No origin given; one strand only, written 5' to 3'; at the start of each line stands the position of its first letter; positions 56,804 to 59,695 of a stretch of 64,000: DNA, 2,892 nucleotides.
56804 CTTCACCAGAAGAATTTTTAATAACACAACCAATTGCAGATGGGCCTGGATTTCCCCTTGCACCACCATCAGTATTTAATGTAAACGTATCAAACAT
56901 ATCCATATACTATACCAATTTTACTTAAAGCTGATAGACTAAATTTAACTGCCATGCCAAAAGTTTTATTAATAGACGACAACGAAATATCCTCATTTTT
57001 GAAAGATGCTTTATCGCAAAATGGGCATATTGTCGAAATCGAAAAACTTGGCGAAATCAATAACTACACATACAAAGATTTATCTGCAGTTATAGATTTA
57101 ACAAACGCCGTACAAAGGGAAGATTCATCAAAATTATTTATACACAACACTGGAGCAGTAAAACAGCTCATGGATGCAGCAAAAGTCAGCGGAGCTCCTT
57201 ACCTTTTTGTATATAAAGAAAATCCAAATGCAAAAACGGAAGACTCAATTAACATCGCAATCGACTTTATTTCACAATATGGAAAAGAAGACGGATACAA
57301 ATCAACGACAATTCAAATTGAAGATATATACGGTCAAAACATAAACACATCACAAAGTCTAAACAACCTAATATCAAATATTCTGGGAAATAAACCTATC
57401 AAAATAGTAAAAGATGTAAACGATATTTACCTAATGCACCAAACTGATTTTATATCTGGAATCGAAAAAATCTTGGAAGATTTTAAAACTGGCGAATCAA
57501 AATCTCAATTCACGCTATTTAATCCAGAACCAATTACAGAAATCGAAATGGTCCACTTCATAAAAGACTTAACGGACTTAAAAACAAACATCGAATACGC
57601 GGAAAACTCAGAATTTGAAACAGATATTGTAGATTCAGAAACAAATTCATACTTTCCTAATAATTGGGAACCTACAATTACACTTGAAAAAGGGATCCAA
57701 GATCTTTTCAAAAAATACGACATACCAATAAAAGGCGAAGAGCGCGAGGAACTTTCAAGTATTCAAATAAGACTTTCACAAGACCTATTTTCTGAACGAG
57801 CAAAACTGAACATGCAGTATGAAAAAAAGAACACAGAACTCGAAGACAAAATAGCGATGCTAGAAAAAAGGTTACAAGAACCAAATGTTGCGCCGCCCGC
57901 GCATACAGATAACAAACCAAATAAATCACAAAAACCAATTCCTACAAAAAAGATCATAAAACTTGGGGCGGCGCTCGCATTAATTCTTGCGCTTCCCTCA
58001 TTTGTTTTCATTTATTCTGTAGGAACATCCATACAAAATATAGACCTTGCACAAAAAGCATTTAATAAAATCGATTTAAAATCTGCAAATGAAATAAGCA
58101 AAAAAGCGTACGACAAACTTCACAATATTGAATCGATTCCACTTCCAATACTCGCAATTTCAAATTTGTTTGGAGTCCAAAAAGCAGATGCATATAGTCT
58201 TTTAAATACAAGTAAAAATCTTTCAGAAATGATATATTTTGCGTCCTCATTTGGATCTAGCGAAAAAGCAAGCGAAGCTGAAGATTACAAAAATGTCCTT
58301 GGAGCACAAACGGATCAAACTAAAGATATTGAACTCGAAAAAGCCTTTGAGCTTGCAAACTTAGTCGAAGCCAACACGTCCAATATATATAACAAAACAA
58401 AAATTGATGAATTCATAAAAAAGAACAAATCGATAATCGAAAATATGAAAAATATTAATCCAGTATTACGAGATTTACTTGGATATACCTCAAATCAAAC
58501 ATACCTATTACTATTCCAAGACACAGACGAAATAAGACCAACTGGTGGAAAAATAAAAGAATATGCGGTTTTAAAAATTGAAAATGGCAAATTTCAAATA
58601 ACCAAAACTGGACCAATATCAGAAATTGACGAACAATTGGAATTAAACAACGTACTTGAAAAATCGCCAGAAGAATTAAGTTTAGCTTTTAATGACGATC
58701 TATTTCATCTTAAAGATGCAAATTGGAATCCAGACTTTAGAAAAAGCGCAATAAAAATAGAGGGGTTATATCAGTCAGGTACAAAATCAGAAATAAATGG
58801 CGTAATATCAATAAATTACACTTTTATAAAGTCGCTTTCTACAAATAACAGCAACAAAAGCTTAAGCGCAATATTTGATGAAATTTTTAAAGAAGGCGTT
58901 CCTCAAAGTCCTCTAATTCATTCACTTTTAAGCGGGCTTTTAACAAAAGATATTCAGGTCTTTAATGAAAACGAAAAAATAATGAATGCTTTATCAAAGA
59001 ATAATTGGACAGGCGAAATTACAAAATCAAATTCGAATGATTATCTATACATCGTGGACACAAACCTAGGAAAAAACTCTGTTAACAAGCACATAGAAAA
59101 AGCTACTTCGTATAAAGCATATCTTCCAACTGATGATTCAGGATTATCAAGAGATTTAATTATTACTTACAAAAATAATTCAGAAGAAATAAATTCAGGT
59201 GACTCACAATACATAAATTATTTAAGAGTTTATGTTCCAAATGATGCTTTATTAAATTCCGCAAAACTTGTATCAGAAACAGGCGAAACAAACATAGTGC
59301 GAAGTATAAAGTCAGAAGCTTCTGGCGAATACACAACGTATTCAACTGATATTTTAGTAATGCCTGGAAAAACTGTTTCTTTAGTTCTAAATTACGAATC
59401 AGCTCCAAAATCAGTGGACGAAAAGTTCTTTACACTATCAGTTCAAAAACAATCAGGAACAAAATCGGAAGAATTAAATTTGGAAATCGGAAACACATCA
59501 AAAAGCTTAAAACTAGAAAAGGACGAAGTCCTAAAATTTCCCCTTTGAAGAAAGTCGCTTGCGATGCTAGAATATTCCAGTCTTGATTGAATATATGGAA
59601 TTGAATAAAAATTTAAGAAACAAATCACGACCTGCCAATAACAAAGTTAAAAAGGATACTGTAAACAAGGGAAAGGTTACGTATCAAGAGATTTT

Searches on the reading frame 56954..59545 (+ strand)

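Call 87: search_protein_families(library=pfam, proteins=[window:56954-59545:+], max_evalue=0.00001)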
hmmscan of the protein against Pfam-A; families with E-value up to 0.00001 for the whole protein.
window:56954-59545:+ (864 aa): 1 family
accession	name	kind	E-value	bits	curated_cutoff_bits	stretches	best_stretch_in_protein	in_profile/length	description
PF13196.11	DUF4012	-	1.2e-19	71.7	28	1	514-628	3-115/144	Protein of unknown function (DUF4012)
